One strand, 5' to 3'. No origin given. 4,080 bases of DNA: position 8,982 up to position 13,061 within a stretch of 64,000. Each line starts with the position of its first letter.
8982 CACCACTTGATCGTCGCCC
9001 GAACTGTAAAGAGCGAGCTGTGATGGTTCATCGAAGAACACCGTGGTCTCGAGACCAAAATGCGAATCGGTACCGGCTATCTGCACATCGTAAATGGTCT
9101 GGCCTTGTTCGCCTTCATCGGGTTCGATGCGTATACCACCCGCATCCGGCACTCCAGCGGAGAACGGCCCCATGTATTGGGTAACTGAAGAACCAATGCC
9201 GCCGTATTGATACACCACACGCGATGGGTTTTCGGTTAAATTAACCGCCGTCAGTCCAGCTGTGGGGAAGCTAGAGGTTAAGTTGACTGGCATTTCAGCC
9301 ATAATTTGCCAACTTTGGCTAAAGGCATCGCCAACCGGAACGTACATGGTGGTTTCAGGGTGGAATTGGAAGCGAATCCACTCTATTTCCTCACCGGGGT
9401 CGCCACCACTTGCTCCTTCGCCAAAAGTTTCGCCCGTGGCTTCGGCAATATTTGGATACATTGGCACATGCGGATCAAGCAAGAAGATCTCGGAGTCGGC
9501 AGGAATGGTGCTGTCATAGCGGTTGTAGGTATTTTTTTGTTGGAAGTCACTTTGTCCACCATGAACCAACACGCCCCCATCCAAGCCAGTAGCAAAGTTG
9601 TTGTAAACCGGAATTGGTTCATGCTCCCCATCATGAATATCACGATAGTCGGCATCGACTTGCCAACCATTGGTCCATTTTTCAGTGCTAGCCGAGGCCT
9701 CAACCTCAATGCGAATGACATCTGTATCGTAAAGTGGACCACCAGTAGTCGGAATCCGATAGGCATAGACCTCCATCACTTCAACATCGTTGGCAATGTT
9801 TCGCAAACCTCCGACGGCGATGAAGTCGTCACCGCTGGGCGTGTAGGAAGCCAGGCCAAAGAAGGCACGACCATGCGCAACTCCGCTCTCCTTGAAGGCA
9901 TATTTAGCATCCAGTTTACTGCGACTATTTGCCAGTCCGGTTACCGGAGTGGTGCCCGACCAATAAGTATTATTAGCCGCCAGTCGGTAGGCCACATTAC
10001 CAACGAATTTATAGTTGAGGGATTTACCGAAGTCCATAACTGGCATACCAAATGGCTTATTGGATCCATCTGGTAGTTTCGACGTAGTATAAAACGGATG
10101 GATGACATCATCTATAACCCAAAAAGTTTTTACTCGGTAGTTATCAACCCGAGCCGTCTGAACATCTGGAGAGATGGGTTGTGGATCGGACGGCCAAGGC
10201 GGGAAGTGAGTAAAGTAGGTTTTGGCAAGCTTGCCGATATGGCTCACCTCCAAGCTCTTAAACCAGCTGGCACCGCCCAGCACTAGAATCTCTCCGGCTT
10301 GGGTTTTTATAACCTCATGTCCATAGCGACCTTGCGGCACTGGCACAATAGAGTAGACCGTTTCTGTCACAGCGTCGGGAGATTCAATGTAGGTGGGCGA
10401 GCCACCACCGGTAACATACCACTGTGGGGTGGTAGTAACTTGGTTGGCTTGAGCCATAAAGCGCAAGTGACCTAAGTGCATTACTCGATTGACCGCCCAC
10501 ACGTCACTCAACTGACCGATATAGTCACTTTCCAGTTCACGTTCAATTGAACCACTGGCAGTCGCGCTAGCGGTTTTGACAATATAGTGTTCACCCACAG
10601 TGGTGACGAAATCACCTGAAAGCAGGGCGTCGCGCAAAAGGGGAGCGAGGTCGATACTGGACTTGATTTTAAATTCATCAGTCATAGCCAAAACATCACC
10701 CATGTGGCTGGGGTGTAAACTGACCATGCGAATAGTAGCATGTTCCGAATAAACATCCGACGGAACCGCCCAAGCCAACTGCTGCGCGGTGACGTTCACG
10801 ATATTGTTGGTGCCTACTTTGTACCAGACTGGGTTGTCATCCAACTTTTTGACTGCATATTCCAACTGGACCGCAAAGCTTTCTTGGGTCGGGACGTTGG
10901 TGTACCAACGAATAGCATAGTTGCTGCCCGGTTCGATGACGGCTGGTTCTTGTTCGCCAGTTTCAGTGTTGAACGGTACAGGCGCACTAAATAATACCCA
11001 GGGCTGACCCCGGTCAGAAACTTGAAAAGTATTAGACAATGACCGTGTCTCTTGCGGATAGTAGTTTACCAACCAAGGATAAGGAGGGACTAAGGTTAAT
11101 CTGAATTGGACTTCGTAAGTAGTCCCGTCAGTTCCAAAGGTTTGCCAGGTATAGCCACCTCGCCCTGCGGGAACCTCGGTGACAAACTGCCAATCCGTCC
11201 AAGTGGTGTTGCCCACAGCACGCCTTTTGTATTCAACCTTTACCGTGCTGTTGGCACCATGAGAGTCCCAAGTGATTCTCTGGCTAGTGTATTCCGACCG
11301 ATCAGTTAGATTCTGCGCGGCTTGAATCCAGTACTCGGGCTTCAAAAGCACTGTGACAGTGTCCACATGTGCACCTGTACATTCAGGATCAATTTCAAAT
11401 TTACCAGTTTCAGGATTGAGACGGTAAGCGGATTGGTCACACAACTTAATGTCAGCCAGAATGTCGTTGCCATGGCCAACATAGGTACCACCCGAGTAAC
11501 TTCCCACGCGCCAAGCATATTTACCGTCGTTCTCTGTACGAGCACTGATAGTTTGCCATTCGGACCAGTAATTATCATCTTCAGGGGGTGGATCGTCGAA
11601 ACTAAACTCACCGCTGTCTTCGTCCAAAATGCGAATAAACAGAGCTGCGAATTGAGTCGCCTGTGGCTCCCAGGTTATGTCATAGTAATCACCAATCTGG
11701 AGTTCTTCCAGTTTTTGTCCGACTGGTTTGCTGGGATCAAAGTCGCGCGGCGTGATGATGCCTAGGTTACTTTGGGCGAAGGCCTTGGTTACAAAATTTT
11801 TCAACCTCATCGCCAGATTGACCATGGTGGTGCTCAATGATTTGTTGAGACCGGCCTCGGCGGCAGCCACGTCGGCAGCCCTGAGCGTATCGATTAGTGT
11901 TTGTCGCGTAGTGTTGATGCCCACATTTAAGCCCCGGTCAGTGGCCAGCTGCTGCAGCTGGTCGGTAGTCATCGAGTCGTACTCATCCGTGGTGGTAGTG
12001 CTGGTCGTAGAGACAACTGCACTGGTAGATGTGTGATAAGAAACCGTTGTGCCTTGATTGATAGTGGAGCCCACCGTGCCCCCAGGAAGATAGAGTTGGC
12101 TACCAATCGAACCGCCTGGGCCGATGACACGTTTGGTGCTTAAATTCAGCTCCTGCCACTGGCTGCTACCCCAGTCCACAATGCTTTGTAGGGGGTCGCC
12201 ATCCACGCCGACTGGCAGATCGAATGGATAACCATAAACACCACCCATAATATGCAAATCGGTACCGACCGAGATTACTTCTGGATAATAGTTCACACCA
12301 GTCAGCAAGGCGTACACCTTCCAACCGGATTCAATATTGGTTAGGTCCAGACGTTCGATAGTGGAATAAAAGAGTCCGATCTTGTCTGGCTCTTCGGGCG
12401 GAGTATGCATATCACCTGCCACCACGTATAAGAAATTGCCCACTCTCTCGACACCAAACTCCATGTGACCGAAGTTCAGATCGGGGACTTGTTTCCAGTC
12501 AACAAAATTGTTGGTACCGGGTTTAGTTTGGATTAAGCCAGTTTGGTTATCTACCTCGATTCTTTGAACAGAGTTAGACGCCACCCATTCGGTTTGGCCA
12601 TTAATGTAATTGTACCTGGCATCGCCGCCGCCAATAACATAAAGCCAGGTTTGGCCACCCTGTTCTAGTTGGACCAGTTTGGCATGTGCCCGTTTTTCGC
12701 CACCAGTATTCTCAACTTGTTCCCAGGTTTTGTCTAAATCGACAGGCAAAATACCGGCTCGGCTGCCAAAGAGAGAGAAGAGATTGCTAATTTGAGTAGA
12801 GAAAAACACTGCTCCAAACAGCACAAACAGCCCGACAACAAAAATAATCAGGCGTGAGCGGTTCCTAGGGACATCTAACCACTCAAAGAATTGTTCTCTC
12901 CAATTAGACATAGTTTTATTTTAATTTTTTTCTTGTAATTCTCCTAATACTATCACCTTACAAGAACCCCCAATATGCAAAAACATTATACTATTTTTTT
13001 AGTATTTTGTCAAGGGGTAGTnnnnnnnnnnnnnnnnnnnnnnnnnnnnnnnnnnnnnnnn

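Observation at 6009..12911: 2300-aa N-anchored propeller / Ig-repeat / dockerin-like surface protein driven by a perfect consensus promoter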

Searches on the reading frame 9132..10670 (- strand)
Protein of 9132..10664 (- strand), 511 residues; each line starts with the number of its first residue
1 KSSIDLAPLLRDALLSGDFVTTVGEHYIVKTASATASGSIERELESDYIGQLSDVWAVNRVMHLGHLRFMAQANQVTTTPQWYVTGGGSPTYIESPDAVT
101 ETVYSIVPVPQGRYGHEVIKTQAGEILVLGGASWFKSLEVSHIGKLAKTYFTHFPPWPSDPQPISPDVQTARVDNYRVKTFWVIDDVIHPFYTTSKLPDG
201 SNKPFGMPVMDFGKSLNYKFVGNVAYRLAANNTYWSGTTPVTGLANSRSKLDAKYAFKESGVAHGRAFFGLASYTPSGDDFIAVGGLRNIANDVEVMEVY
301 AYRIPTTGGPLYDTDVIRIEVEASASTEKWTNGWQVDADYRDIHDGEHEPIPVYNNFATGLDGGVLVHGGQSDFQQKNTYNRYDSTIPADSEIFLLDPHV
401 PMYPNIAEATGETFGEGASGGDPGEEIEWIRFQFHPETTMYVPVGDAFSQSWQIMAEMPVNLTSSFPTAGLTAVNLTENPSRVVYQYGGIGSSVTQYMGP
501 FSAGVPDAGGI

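Call 22: search_protein_families(library=pfam, proteins=[window:9132-10664:-], max_evalue=10)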
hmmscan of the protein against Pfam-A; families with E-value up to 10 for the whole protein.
window:9132-10664:- (511 aa): 0 families

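Call 82: search_protein_representatives(alignment_id=A7)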
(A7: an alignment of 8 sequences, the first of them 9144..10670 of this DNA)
Query: 8 sequences, 440 profile positions. Proteins with E-value up to 0.001 (for the whole library): 90; up to 1e-10: 41; up to 1e-30: 31. The best 90 are listed.
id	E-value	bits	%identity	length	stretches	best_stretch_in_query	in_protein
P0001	8.2e-176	601.7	-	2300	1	1-440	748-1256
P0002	5.3e-172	589.1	-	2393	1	1-440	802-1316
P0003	9.4e-168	575.1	-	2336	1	1-440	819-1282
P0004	1.7e-148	511.7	-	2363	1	2-439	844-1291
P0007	1.2e-137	475.9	-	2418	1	2-439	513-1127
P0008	1.2e-130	452.9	-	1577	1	4-439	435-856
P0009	3.5e-120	418.3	-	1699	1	1-439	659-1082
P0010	4.3e-92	325.8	-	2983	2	3-403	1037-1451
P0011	1.7e-85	304.0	-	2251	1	4-436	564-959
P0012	1.4e-73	264.7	-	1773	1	4-439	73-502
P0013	3.5e-73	263.5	-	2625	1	4-437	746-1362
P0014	1.7e-60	221.6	-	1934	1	4-363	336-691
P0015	1.5e-56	208.7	-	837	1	5-358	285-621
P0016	4.9e-55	203.7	-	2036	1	5-361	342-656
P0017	8.3e-53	196.3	-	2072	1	2-330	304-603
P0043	7.8e-11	58.0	-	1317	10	277-354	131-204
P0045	5.5e-09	51.9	-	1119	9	83-115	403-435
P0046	1.9e-08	50.1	-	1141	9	92-120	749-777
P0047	2.1e-08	50.0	-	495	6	89-116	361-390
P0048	3.3e-08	49.3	-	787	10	82-118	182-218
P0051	4.2e-07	45.7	-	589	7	53-118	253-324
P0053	2.0e-06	43.4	-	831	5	83-115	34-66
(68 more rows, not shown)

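Call 84: search_protein_families(library=pfam, proteins=[P0043, P0045, P0046, P0047, P0048, P0051, P0053, P0012, P0015], max_evalue=0.0001)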
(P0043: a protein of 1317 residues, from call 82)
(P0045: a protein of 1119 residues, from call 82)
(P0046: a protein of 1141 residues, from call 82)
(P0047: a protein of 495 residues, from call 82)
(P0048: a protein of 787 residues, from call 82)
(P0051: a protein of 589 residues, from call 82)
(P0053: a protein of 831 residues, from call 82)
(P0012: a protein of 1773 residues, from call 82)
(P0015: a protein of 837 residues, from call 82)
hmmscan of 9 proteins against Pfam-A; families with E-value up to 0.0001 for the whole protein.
P0043 (1317 aa): 12 families
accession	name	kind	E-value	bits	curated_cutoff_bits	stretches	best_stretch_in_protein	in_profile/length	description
PF24681.1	Kelch_KLHDC2_KLHL20_DRC7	-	2e-71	240.3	50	4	503-656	36-185/221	KLHDC2/KLHL20/DRC7 Kelch-repeats domain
PF17963.7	Big_9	-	5.1e-40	136.7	23.6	2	886-974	1-88/89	Bacterial Ig domain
PF13415.12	Kelch_3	-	1.9e-36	123.9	22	1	528-572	1-45/48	Galactose oxidase, central domain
PF17892.7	Cadherin_5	-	3.8e-35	120.1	26.5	2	885-976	1-97/98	Cadherin-like domain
PF17803.7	Cadherin_4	-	1.3e-34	119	25.1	3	877-940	2-67/71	Bacterial cadherin-like domain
PF24981.1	Beta-prop_ATRN-LZTR1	-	8.6e-33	114.3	50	0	92-190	32-135/289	Attractin/LZTR1 beta-propeller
PF07646.21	Kelch_2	-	1e-24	85.6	21.3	0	45-83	2-39/48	Kelch motif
PF13418.12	Kelch_4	-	1.2e-24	86.4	21.6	0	524-551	7-35/49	Galactose oxidase, central domain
PF13964.12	Kelch_6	-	8.3e-21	73.7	25.3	0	567-607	2-38/50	Kelch motif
PF13854.13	Kelch_HCF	-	3.6e-18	66.4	113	2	41-281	15-257/345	Host cell factor, Kelch-repeats domain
PF24996.1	NANM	-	1.1e-09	38.1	45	0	97-172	50-125/350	N-acetylneuraminate epimerase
PF01344.31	Kelch_1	-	1.3e-05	25.1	20.1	0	219-249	8-41/46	Kelch motif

P0045 (1119 aa): 7 families
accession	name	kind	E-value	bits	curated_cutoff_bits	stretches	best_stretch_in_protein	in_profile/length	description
PF24981.1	Beta-prop_ATRN-LZTR1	-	5.2e-89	298.8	50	7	547-786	18-279/289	Attractin/LZTR1 beta-propeller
PF24681.1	Kelch_KLHDC2_KLHL20_DRC7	-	3.6e-87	291.7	50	5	350-531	33-221/221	KLHDC2/KLHL20/DRC7 Kelch-repeats domain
PF13415.12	Kelch_3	-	3.9e-29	100.6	22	0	728-775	1-46/48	Galactose oxidase, central domain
PF01344.31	Kelch_1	-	4.5e-19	68.1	20.1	0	268-309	1-42/46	Kelch motif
PF13854.13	Kelch_HCF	-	2e-15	57.3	113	0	313-560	13-285/345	Host cell factor, Kelch-repeats domain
PF13964.12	Kelch_6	-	9.4e-13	48.1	25.3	0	418-461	5-47/50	Kelch motif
PF07646.21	Kelch_2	-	8.4e-12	44.9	21.3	0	416-460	2-47/48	Kelch motif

P0046 (1141 aa): 6 families
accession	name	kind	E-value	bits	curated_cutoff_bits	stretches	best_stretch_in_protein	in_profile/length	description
PF24681.1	Kelch_KLHDC2_KLHL20_DRC7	-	2.2e-78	263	50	3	505-723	2-221/221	KLHDC2/KLHL20/DRC7 Kelch-repeats domain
PF24981.1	Beta-prop_ATRN-LZTR1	-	6.9e-54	183.5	50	2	432-678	19-284/289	Attractin/LZTR1 beta-propeller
PF13415.12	Kelch_3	-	2.4e-23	82.2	22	0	567-614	3-46/48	Galactose oxidase, central domain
PF07646.21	Kelch_2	-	6.3e-18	64.2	21.3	0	400-444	2-45/48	Kelch motif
PF13854.13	Kelch_HCF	-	5.1e-12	46.1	113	0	448-522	13-87/345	Host cell factor, Kelch-repeats domain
PF01344.31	Kelch_1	-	8.8e-11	41.6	20.1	0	559-595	5-41/46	Kelch motif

P0047 (495 aa): 10 families
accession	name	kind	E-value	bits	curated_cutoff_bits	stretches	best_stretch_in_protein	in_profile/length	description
PF24681.1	Kelch_KLHDC2_KLHL20_DRC7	-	1.1e-67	228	50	3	135-312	21-175/221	KLHDC2/KLHL20/DRC7 Kelch-repeats domain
PF24981.1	Beta-prop_ATRN-LZTR1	-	6.8e-53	180.2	50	6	380-458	1-79/289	Attractin/LZTR1 beta-propeller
PF13964.12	Kelch_6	-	6.6e-39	131.1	25.3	3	368-409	2-42/50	Kelch motif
PF13418.12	Kelch_4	-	5.2e-37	126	21.6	2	421-469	1-49/49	Galactose oxidase, central domain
PF01344.31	Kelch_1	-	1.2e-36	124.2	20.1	3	168-216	1-42/46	Kelch motif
PF13854.13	Kelch_HCF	-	9.3e-31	107.8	113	2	365-488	119-257/345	Host cell factor, Kelch-repeats domain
PF07646.21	Kelch_2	-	4.4e-30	102.5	21.3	0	169-217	2-45/48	Kelch motif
PF13415.12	Kelch_3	-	1.8e-27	95.3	22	2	377-429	1-47/48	Galactose oxidase, central domain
PF24996.1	NANM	-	5.2e-21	75.3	45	1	167-244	52-125/350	N-acetylneuraminate epimerase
PF25210.1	Kelch_FKB95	-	1.1e-11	45.4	70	0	417-490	28-99/268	FKB95, Kelch-repeats domain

P0048 (787 aa): 8 families
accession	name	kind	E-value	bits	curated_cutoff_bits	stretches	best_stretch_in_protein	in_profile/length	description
PF24681.1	Kelch_KLHDC2_KLHL20_DRC7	-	1e-72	244.5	50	5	199-407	2-220/221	KLHDC2/KLHL20/DRC7 Kelch-repeats domain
PF24981.1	Beta-prop_ATRN-LZTR1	-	3.4e-72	243.6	50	6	419-658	19-279/289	Attractin/LZTR1 beta-propeller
PF13415.12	Kelch_3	-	2.6e-19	69.3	22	0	155-202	2-46/48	Galactose oxidase, central domain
PF01344.31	Kelch_1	-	1.6e-17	63.1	20.1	0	38-79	2-40/46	Kelch motif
PF03160.20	Calx-beta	-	3.2e-13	50.2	27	1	699-777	28-108/119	Calx-beta domain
PF13854.13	Kelch_HCF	-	1.9e-12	47.6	113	0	385-484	12-112/345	Host cell factor, Kelch-repeats domain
PF13964.12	Kelch_6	-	1.6e-10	41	25.3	0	203-244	2-49/50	Kelch motif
PF07646.21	Kelch_2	-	1.9e-07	31.1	21.3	0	209-241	15-47/48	Kelch motif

P0051 (589 aa): 8 families
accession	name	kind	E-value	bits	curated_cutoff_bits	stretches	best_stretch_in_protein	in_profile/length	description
PF24681.1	Kelch_KLHDC2_KLHL20_DRC7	-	3.9e-63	213.1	50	4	452-581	3-135/221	KLHDC2/KLHL20/DRC7 Kelch-repeats domain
PF24981.1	Beta-prop_ATRN-LZTR1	-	6.3e-46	157.4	50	3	6-173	36-220/289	Attractin/LZTR1 beta-propeller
PF01344.31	Kelch_1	-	2.2e-20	72.3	20.1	0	498-542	1-45/46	Kelch motif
PF13415.12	Kelch_3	-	1.9e-19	69.7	22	0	134-161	23-46/48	Galactose oxidase, central domain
PF13964.12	Kelch_6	-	2.8e-15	56.1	25.3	0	462-489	16-43/50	Kelch motif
PF13854.13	Kelch_HCF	-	3e-13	50.2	113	0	95-181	5-93/345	Host cell factor, Kelch-repeats domain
PF07646.21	Kelch_2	-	5.3e-12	45.5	21.3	0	498-542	1-47/48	Kelch motif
PF25210.1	Kelch_FKB95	-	1.1e-05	25.6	70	0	11-142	34-163/268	FKB95, Kelch-repeats domain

P0053 (831 aa): 12 families
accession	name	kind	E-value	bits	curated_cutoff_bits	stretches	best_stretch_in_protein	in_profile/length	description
PF24681.1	Kelch_KLHDC2_KLHL20_DRC7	-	3.6e-134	445.4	50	5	366-582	1-221/221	KLHDC2/KLHL20/DRC7 Kelch-repeats domain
PF24981.1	Beta-prop_ATRN-LZTR1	-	7.2e-79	265.5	50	6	299-432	25-168/289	Attractin/LZTR1 beta-propeller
PF13854.13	Kelch_HCF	-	1.3e-68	232.3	113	4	408-535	12-142/345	Host cell factor, Kelch-repeats domain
PF01344.31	Kelch_1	-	3.6e-59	196.3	20.1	5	415-451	3-39/46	Kelch motif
PF13415.12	Kelch_3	-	2.5e-52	174.5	22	4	423-472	1-48/48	Galactose oxidase, central domain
PF13418.12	Kelch_4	-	2.5e-50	168.6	21.6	3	514-555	1-44/49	Galactose oxidase, central domain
PF07646.21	Kelch_2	-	6e-42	139.9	21.3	1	564-599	1-34/48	Kelch motif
PF13964.12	Kelch_6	-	2.6e-41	138.7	25.3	1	415-451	3-40/50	Kelch motif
PF25210.1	Kelch_FKB95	-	6.4e-29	101.8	70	1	512-588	30-103/268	FKB95, Kelch-repeats domain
PF24996.1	NANM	-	2.2e-23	83.1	45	0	363-432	53-125/350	N-acetylneuraminate epimerase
PF00536.37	SAM_1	-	5.3e-16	59.2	23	1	703-761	4-62/64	SAM domain (Sterile alpha motif)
PF07647.24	SAM_2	-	3.2e-13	50.1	20.5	1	700-761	2-64/66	SAM domain (Sterile alpha motif)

P0012 (1773 aa): 2 families
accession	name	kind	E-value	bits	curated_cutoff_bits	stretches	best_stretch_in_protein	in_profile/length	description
PF02369.22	Big_1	-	5.3e-33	113.4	34.9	2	1497-1593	2-92/93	Bacterial Ig-like domain (group 1)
PF09134.16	Invasin_D3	-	7.3e-19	68.5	33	2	1495-1593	3-95/98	Invasin, domain 3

P0015 (837 aa): 1 family
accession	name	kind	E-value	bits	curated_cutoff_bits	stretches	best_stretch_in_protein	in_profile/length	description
PF13964.12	Kelch_6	-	8.9e-05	22.8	25.3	0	366-384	2-20/50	Kelch motif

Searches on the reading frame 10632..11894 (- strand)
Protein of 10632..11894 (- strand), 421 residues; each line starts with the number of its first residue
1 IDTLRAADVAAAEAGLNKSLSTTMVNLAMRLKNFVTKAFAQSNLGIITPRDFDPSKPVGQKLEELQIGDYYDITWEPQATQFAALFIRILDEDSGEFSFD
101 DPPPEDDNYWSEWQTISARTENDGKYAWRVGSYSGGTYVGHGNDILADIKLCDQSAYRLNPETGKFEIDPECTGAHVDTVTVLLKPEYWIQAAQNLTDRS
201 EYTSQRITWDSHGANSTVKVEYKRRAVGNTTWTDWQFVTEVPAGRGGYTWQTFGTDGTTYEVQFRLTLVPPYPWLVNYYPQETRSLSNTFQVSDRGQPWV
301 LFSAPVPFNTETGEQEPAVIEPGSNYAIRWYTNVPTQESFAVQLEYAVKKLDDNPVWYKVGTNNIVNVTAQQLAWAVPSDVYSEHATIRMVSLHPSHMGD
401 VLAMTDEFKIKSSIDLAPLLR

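Call 22: search_protein_families(library=pfam, proteins=[window:10632-11894:-], max_evalue=10)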
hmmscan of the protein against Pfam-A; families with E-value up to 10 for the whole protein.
window:10632-11894:- (421 aa): 1 family
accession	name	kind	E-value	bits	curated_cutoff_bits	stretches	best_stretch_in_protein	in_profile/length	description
PF18000.7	Top6b_C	-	0.0035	17.9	28.6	1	306-355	52-99/111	Type 2 DNA topoisomerase 6 subunit B C-terminal domain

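Call 87: search_protein_families(library=pfam, proteins=[window:10662-11714:-], max_evalue=0.1)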
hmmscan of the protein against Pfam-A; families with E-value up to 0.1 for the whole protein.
window:10662-11714:- (351 aa): 1 family
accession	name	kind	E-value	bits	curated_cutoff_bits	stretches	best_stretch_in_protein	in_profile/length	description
PF18000.7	Top6b_C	-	0.01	16.4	28.6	0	246-295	52-99/111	Type 2 DNA topoisomerase 6 subunit B C-terminal domain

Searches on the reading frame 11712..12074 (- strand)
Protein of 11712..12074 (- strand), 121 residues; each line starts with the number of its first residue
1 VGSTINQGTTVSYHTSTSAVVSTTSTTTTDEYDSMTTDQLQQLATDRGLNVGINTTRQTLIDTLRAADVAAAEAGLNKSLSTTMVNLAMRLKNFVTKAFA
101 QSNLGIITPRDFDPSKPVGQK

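Call 22: search_protein_families(library=pfam, proteins=[window:11712-12074:-], max_evalue=10)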
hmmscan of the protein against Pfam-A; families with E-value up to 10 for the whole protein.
window:11712-12074:- (121 aa): 3 families
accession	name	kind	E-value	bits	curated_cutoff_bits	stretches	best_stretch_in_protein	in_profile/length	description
PF02037.33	SAP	-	0.00094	19.2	23.9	1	32-65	2-33/37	SAP domain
PF10281.14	Ish1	-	0.075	13.8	26.6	1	32-66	1-36/37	Putative nuclear envelope organisation protein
PF18268.6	Hit1_C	-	0.13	12.9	26.1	1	9-46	18-55/82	Hit1 C-terminal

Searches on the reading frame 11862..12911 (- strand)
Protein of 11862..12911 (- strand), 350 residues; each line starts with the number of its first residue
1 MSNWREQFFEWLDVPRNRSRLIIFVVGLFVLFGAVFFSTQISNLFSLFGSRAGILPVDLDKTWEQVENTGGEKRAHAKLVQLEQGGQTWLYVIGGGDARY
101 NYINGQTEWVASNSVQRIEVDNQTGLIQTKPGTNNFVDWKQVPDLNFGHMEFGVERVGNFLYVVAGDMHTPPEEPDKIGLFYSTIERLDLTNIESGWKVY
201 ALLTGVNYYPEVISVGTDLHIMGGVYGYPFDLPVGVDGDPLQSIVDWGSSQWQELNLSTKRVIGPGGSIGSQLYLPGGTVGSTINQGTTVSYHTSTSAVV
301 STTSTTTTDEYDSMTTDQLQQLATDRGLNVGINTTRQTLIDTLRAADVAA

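Call 22: search_protein_families(library=pfam, proteins=[window:11862-12911:-], max_evalue=10)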
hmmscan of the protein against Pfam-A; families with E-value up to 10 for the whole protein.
window:11862-12911:- (350 aa): 2 families
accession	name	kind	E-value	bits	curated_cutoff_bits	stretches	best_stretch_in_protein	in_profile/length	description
PF02037.33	SAP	-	0.012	15.6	23.9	1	311-344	2-33/37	SAP domain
PF09913.15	DUF2142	-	0.14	11.4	30.1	1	1-54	303-361/395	Predicted membrane protein (DUF2142)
